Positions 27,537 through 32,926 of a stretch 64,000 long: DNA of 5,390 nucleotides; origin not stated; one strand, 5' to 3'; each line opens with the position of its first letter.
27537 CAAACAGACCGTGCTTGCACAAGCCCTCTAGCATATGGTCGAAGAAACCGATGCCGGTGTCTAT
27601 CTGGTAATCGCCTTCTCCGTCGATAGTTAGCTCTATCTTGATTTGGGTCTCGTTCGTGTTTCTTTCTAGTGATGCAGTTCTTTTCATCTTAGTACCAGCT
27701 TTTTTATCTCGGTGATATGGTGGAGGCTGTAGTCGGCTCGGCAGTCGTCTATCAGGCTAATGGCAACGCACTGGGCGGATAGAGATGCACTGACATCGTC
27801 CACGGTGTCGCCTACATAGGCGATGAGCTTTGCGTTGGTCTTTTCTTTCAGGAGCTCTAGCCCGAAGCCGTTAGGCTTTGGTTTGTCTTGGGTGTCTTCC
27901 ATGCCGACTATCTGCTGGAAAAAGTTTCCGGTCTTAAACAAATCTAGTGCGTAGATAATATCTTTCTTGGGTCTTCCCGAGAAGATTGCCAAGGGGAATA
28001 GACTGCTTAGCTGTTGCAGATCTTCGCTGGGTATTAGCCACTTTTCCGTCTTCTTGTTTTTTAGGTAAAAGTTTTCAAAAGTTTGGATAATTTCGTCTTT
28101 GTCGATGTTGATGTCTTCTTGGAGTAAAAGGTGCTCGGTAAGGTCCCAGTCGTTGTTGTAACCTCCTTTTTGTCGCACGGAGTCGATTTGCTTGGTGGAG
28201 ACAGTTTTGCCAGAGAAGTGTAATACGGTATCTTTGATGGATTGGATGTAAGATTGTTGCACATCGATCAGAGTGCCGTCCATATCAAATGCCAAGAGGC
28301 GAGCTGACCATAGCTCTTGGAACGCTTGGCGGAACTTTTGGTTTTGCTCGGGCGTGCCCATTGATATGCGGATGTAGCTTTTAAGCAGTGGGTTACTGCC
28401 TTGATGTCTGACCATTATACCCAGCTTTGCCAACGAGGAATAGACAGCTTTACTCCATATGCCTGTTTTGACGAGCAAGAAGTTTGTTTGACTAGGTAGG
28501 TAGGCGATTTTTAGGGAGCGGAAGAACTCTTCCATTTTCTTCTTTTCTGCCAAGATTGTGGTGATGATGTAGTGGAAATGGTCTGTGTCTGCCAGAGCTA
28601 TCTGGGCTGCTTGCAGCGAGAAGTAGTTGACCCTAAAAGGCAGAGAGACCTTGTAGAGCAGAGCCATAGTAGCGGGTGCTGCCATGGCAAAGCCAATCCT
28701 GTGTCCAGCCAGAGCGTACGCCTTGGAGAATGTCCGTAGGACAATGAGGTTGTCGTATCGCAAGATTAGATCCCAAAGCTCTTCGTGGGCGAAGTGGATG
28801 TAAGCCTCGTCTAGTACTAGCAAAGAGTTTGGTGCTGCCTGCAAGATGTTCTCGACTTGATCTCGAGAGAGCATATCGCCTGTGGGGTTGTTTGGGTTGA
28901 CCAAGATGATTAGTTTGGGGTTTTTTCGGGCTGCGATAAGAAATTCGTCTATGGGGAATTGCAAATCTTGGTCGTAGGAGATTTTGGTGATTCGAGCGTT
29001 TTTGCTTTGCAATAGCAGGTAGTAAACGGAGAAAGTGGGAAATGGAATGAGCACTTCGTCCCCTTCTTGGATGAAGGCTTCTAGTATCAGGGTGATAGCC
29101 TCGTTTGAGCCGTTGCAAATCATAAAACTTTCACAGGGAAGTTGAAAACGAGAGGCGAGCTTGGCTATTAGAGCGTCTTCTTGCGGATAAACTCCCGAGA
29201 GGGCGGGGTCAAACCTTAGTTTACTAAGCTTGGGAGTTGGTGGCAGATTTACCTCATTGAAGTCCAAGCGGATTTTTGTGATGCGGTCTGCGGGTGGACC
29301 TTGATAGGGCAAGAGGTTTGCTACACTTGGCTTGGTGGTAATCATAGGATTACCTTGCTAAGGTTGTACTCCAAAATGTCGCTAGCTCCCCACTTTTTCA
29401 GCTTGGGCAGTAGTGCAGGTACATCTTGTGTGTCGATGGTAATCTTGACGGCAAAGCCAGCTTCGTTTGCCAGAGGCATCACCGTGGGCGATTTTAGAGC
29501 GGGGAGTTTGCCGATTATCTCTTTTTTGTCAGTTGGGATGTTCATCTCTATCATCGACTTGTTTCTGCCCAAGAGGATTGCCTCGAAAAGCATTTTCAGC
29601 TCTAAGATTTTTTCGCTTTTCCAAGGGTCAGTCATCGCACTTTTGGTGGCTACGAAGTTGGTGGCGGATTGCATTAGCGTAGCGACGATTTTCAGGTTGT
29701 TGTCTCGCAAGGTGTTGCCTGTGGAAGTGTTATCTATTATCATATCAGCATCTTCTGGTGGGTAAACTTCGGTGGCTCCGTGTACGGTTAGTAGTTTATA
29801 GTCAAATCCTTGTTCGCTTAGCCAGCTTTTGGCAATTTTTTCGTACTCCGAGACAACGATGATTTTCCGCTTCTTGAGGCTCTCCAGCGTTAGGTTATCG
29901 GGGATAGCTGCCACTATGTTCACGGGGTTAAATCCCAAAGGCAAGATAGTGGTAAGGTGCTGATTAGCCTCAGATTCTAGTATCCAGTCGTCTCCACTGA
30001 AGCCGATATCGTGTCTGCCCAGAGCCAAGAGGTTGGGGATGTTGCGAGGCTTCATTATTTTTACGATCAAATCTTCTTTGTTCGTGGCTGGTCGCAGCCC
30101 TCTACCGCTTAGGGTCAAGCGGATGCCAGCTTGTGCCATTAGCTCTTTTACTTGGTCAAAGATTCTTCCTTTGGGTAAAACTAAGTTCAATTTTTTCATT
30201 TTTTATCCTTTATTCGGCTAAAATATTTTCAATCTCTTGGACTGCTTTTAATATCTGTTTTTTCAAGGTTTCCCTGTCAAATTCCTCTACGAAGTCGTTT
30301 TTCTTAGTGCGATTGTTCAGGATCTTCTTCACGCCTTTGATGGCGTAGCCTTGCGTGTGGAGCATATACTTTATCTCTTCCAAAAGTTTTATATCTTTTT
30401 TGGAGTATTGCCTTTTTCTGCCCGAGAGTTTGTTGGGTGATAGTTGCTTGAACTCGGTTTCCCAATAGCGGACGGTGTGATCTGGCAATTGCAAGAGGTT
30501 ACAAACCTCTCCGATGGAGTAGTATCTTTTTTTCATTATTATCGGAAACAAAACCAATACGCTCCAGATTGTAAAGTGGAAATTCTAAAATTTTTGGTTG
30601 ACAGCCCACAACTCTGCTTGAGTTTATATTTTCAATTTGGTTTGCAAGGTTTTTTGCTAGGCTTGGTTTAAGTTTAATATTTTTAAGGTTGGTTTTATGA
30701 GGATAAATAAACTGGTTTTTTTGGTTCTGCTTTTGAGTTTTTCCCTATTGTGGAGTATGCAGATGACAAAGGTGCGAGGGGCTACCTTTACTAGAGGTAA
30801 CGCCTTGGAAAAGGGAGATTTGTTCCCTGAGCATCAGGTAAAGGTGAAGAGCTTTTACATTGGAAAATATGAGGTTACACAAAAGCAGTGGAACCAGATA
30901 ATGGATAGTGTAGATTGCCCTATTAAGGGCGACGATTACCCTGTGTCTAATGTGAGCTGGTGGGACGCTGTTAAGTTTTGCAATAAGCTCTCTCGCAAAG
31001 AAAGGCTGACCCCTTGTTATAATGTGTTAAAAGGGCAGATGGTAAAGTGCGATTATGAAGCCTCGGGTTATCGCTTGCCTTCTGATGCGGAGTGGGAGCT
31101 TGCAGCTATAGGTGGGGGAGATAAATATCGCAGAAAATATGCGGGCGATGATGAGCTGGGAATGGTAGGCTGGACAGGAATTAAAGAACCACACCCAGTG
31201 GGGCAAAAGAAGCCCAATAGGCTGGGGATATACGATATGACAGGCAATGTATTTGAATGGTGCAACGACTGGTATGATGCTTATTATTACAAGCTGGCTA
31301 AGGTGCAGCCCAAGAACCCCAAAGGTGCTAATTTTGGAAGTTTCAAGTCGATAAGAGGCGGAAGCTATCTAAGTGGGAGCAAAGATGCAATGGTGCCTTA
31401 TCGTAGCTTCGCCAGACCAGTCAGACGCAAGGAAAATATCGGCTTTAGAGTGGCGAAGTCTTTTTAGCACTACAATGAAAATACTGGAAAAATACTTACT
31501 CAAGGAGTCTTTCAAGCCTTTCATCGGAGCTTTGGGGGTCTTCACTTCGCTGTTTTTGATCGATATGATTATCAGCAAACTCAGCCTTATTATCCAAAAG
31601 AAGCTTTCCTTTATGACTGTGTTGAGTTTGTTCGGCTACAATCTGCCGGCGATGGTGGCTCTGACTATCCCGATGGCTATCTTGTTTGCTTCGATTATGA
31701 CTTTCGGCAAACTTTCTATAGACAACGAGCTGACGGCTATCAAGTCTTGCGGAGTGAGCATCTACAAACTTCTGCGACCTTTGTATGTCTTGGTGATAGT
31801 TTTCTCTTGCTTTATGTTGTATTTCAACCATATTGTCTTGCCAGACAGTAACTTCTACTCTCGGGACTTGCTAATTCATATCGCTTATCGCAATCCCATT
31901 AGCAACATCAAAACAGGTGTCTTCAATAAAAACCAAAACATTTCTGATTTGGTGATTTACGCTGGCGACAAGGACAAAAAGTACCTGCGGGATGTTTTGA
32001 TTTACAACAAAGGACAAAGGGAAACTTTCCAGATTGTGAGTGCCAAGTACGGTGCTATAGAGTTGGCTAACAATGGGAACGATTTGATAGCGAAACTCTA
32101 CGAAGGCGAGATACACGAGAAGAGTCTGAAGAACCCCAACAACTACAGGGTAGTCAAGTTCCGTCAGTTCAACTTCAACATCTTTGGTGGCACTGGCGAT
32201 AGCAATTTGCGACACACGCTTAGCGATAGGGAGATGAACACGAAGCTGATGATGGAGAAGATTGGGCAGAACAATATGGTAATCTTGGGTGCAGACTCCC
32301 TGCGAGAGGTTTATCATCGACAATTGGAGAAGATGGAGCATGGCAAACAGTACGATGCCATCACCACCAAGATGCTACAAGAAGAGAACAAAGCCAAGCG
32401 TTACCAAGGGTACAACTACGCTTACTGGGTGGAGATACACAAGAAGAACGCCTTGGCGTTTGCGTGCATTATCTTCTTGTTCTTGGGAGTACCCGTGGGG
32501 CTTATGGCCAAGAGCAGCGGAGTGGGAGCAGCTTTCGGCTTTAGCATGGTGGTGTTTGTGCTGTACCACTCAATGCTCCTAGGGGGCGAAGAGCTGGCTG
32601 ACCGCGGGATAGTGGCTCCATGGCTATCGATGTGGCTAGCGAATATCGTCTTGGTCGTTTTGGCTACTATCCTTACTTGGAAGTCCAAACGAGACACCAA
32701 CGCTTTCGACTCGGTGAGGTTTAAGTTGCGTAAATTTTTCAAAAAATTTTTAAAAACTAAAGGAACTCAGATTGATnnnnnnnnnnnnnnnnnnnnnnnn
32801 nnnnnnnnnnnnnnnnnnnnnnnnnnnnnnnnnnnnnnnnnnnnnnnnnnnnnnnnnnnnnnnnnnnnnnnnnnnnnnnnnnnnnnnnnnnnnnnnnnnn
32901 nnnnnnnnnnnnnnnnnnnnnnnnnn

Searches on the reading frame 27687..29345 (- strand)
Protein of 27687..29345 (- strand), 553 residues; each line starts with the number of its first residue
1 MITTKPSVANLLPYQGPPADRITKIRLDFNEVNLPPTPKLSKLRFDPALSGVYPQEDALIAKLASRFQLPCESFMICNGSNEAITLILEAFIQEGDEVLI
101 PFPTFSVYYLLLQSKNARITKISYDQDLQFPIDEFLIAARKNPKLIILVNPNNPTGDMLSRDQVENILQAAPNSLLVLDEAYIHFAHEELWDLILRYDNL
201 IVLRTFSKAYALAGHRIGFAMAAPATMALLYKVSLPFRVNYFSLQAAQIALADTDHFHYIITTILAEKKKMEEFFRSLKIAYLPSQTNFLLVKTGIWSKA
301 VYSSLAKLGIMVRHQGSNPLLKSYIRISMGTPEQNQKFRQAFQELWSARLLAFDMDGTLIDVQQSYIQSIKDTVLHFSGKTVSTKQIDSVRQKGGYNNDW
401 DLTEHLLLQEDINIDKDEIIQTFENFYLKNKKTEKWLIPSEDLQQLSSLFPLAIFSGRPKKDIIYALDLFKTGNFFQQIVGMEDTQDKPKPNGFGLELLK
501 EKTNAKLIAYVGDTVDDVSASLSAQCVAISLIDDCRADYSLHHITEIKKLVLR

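Call 31: search_protein_families(library=pfam, proteins=[window:27687-29345:-], max_evalue=0.00001)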
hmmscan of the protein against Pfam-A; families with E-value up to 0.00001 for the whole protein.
window:27687-29345:- (553 aa): 3 families
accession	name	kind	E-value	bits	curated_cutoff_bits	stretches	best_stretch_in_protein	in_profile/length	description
PF00155.27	Aminotran_1_2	-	2.5e-42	145.8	19.7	1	58-341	46-360/361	Aminotransferase class I and II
PF13419.12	HAD_2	-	3.6e-17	63.5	23.8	1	353-528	3-175/178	Haloacid dehalogenase-like hydrolase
PF00702.32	Hydrolase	-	9.7e-11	42.9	26.4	1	349-521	2-187/191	haloacid dehalogenase-like hydrolase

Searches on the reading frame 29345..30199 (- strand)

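Call 31: search_protein_families(library=pfam, proteins=[window:29345-30199:-], max_evalue=0.00001)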
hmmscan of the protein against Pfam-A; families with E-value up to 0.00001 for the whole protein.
window:29345-30199:- (285 aa): 2 families
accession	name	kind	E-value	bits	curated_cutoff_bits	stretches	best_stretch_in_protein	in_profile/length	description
PF01634.23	HisG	-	5.2e-35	121.2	25.5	1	50-201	1-152/158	ATP phosphoribosyltransferase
PF08029.16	HisG_C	-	2.2e-18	66.6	23.5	1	212-282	2-73/73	HisG, C-terminal domain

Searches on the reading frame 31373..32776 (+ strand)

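Call 31: search_protein_families(library=pfam, proteins=[window:31373-32776:+], max_evalue=0.00001)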
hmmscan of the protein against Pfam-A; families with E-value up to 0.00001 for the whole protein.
window:31373-32776:+ (468 aa): 1 family
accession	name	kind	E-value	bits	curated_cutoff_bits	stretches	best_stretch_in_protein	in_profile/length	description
PF03739.19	LptF_LptG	-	6.1e-77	259.5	27.9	1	40-437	1-353/353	Lipopolysaccharide export system permease LptF/LptG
